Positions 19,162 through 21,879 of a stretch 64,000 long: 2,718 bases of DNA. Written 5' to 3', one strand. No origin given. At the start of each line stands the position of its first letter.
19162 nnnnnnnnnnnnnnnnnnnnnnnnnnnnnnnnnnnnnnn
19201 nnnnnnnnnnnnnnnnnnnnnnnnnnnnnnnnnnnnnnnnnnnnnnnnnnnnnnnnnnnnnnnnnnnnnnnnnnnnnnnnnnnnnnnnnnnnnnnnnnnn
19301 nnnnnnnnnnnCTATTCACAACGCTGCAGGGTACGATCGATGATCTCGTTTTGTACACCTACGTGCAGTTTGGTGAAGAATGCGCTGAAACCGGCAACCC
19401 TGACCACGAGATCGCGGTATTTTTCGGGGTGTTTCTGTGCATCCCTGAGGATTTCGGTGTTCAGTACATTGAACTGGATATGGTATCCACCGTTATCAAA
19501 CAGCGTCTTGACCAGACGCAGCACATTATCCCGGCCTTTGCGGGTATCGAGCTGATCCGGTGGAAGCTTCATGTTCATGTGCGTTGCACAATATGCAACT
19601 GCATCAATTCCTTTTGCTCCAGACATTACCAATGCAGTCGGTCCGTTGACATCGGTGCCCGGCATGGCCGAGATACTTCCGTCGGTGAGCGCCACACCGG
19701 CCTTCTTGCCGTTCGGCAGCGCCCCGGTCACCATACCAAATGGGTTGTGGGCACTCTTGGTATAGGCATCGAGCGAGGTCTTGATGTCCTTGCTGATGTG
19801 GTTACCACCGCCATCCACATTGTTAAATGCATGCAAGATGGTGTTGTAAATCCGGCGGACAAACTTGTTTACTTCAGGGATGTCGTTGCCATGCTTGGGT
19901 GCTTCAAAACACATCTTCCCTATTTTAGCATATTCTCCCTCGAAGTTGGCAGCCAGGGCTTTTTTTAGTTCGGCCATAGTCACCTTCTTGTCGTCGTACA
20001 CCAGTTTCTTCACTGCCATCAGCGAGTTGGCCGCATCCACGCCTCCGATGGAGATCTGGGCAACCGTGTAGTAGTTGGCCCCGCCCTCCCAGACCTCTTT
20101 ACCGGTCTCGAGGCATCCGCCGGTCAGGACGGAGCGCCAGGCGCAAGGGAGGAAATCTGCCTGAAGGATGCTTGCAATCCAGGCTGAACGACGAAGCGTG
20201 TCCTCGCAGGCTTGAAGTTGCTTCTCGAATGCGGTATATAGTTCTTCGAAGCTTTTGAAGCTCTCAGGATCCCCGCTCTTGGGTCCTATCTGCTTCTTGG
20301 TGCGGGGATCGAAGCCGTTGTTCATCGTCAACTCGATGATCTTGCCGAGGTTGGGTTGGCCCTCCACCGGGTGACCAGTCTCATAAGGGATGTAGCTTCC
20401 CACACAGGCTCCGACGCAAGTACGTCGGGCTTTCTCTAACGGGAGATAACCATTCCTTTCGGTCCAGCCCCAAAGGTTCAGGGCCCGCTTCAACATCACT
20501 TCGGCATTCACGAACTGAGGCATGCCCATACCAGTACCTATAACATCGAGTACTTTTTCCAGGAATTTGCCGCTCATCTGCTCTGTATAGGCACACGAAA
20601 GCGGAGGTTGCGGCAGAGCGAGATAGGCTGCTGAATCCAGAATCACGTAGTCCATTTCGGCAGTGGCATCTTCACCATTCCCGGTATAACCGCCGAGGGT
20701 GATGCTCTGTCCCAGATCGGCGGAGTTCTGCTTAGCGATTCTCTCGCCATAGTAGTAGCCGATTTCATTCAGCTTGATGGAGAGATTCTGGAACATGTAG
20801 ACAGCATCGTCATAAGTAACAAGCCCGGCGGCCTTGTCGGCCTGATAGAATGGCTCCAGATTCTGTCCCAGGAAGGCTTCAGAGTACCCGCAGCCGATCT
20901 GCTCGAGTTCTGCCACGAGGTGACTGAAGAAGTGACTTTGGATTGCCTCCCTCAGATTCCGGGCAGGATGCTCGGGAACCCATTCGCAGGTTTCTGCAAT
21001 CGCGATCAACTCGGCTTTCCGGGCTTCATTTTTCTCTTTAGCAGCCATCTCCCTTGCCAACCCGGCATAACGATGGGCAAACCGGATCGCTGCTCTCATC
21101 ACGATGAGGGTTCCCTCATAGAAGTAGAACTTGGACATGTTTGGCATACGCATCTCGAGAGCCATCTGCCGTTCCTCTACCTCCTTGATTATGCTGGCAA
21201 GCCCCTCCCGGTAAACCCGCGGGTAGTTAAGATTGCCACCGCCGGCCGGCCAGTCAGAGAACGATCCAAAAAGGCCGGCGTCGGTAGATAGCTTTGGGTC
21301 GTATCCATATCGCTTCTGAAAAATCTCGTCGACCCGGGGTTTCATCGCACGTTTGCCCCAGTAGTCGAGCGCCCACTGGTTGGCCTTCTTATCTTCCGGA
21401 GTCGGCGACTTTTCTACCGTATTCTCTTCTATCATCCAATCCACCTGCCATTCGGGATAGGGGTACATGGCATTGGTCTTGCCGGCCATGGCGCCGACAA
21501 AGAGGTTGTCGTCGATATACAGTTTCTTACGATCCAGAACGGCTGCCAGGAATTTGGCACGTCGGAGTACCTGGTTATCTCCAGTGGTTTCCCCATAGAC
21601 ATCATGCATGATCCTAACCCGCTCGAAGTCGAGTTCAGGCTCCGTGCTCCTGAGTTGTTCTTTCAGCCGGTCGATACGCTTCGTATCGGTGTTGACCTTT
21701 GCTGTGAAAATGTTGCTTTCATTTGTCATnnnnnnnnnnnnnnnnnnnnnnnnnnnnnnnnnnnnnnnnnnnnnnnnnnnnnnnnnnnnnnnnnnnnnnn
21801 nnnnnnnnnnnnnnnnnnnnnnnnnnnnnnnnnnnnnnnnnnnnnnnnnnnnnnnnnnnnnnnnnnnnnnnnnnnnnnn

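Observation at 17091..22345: Glycyl-radical-enzyme operon with a Glu-less, non-PFL, non-XSS Cys loop and unusual partner genes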

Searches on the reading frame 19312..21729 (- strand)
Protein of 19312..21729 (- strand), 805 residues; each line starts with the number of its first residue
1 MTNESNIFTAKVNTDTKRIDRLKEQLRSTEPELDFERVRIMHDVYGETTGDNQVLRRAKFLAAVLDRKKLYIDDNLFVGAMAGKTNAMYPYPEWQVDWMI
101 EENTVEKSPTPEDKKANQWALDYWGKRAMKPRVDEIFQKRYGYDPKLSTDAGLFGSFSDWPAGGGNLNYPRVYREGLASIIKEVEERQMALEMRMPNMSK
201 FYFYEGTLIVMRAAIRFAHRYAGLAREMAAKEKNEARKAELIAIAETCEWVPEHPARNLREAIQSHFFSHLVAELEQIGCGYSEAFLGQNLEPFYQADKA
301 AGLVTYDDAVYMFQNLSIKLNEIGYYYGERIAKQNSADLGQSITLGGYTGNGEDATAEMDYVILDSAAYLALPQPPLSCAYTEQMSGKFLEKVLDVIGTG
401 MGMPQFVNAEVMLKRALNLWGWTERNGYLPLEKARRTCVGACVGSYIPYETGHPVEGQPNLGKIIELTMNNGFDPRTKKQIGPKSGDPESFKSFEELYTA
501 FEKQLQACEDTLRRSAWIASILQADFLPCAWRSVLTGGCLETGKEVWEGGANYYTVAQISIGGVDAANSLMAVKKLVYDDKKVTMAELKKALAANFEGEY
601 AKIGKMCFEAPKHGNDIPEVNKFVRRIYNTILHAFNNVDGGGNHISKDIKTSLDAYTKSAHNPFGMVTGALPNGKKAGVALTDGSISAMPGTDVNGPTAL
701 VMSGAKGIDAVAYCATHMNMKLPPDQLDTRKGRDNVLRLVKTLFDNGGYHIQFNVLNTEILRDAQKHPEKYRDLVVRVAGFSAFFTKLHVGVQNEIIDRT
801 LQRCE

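Call 7: search_protein_families(library=pfam, proteins=[window:19312-21729:-], max_evalue=0.01)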
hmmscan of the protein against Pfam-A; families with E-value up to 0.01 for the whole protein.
window:19312-21729:- (805 aa): 2 families
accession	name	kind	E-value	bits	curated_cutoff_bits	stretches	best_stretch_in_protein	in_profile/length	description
PF02901.20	PFL-like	-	1.5e-140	470.4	24.3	1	16-665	2-647/647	Pyruvate formate lyase-like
PF01228.26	Gly_radical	-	1.2e-27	96.9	22.2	1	685-786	4-106/106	Glycine radical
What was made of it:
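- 19312..21729 (-): Glycyl radical enzyme, 805 aa, catalytic subunit of an uncharacterised family. Pfam PFL-like plus Gly_radical (call 7).
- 19390..19392 (-): Codon of Gly780, the glycyl radical site in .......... Lies inside the Gly_radical domain match (call 7).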

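Call 8: search_protein_families(library=ncbifam, proteins=[window:19312-21729:-], max_evalue=0.01)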
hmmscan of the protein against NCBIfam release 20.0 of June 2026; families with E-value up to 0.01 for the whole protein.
window:19312-21729:- (805 aa): 12 families
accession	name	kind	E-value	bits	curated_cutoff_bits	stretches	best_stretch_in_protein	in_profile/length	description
TIGR01774.1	PFL2-3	subfamily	1.1e-138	463.7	678.2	1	16-801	3-783/786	formate C-acetyltransferase/glycerol dehydratase family glycyl radical enzyme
NF043068.1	glycl_HYPD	equivalog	2.6e-133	445.8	1100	1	17-803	2-783/784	trans-4-hydroxy-L-proline dehydratase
NF033718.1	indole_decarb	equivalog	9.3e-127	424.4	1100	2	117-596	165-644/868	indoleacetate decarboxylase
NF048011.1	SfplDhtHpsGDes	equivalog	3.8e-124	415.8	1000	1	13-801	20-818/821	(2S)-3-sulfopropanediol dehydratase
TIGR04394.1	choline_CutC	equivalog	6.9e-113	378.7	1050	1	16-801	2-785/789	choline trimethylamine-lyase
NF048009.1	SfplDhtHpfGKleb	equivalog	2.6e-107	359.9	1000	1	17-800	26-820/824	(2S)-3-sulfopropanediol dehydratase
NF033715.1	glycyl_HPDL_Lrg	equivalog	2.9e-102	343.1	1150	2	461-800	544-897/901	4-hydroxyphenylacetate decarboxylase large subunit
NF007437.0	PRK09983.1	equivalog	4.8e-101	339.1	1109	1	16-801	2-762/765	formate C-acetyltransferase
TIGR01255.1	pyr_form_ly_1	equivalog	5.4e-22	78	994.2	2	609-802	547-741/744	formate C-acetyltransferase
NF038360.1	rad_fix_GrcA3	exception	2e-18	66.2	158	1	734-802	7-75/78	autonomous glycyl radical cofactor GrcA3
NF008341.1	PRK11127.1-1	equivalog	2e-13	50.1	145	1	745-802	20-77/80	autonomous glycyl radical cofactor GrcA2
TIGR04365.1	spare_glycyl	equivalog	3.6e-11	43.4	170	1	744-802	65-123/126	autonomous glycyl radical cofactor GrcA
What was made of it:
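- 19312..21729 (-): Below all NCBIfam equivalog cut-offs (call 8).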
